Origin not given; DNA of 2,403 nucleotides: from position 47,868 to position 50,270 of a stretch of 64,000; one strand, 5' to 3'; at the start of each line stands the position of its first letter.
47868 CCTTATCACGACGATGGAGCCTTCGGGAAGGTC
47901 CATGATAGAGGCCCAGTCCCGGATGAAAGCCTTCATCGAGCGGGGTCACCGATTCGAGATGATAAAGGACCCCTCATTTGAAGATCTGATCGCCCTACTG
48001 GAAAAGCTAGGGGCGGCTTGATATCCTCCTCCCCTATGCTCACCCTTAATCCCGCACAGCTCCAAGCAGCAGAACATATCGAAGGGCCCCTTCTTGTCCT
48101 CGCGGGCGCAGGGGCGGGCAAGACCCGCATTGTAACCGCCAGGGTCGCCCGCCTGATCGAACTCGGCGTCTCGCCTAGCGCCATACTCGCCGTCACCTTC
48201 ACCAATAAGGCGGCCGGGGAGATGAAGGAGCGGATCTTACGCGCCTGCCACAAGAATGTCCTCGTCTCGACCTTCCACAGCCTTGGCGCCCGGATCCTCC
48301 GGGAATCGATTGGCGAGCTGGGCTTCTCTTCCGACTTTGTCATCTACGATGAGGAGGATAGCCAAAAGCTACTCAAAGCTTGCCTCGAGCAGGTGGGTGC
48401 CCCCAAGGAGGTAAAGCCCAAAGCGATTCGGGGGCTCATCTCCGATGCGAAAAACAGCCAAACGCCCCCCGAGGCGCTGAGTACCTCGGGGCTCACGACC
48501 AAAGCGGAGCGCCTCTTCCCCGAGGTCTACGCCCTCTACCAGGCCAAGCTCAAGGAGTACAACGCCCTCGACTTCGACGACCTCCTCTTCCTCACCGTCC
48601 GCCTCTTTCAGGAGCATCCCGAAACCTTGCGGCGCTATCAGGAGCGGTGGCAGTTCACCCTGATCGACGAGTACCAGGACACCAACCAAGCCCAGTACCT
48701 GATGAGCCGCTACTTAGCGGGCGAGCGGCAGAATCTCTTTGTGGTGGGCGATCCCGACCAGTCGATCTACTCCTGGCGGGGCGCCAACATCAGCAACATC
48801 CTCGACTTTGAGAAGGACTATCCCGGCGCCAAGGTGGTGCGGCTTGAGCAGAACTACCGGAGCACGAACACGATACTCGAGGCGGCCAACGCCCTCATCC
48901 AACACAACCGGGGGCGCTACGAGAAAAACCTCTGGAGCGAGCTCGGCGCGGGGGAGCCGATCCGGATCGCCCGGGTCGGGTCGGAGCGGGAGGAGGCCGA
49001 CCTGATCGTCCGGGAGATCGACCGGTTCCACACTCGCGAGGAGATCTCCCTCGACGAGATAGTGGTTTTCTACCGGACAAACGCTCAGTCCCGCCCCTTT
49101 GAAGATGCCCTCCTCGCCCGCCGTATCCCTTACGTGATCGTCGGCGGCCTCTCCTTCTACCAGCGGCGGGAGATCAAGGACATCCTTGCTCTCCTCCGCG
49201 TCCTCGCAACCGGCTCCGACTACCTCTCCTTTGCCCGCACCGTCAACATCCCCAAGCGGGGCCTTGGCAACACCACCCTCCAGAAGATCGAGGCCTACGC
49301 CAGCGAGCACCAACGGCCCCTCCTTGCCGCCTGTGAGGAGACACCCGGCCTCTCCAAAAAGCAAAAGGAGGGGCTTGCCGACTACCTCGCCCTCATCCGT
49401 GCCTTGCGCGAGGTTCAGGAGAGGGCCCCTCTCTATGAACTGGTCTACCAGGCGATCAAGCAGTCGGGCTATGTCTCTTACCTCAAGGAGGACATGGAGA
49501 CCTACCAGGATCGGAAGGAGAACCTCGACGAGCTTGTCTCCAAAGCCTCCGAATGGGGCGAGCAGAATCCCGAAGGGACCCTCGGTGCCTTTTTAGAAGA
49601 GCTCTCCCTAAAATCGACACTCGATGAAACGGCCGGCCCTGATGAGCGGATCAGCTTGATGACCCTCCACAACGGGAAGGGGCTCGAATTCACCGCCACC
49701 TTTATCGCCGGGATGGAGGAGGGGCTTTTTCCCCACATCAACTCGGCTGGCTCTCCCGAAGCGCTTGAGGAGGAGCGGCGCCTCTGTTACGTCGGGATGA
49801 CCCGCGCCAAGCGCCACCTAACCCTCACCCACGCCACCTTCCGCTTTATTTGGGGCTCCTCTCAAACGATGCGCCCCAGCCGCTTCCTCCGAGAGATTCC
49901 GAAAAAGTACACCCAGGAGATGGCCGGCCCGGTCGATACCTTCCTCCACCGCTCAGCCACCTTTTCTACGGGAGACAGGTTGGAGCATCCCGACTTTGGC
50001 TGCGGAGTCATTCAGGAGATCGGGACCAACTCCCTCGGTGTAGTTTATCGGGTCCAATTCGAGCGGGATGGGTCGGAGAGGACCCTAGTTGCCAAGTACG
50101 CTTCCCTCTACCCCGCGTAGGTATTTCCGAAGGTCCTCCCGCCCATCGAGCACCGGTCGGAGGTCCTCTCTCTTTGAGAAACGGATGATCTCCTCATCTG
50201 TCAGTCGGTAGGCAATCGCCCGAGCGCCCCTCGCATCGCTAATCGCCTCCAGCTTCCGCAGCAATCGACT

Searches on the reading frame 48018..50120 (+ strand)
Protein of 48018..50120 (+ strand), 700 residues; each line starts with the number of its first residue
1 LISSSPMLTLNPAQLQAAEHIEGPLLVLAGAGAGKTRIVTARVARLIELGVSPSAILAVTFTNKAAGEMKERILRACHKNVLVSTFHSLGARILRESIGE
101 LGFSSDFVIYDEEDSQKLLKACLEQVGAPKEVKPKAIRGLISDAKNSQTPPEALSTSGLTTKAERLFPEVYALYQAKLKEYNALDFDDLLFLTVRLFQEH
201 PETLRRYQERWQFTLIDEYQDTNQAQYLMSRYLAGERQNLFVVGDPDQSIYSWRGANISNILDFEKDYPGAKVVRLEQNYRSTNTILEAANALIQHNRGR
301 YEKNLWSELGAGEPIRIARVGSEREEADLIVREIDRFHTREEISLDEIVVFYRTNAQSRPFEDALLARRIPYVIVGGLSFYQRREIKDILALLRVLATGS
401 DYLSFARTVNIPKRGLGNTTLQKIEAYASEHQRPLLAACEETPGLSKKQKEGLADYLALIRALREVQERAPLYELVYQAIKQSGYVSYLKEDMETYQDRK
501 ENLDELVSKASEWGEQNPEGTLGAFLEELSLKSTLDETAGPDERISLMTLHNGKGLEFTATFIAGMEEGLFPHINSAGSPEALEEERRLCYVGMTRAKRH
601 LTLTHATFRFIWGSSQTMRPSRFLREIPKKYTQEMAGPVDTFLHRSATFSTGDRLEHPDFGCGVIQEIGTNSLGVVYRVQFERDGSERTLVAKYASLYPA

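Call 60: search_protein_families(library=pfam, proteins=[window:48018-50120:+], max_evalue=0.00001)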
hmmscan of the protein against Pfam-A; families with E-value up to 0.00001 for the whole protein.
window:48018-50120:+ (700 aa): 6 families
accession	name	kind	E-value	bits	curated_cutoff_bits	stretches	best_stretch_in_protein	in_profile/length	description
PF00580.27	UvrD-helicase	-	4.7e-89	299.1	23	1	10-269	1-271/271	UvrD/REP helicase N-terminal domain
PF13361.12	UvrD_C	-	3.1e-68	231.2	25.6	1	274-605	1-347/350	UvrD-like helicase C-terminal domain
PF13245.12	AAA_19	-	1.6e-21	77.3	25.1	1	22-252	11-132/134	AAA domain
PF13604.12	AAA_30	-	1.1e-07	32.3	27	0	9-73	1-66/191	AAA domain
PF13538.12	UvrD_C_2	-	1.9e-06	28.1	27.4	0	547-603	4-51/52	UvrD-like helicase C-terminal domain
PF01443.25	Viral_helicase1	-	9e-06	26.1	21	0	187-259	37-107/228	Viral superfamily 1 RNA helicase core domain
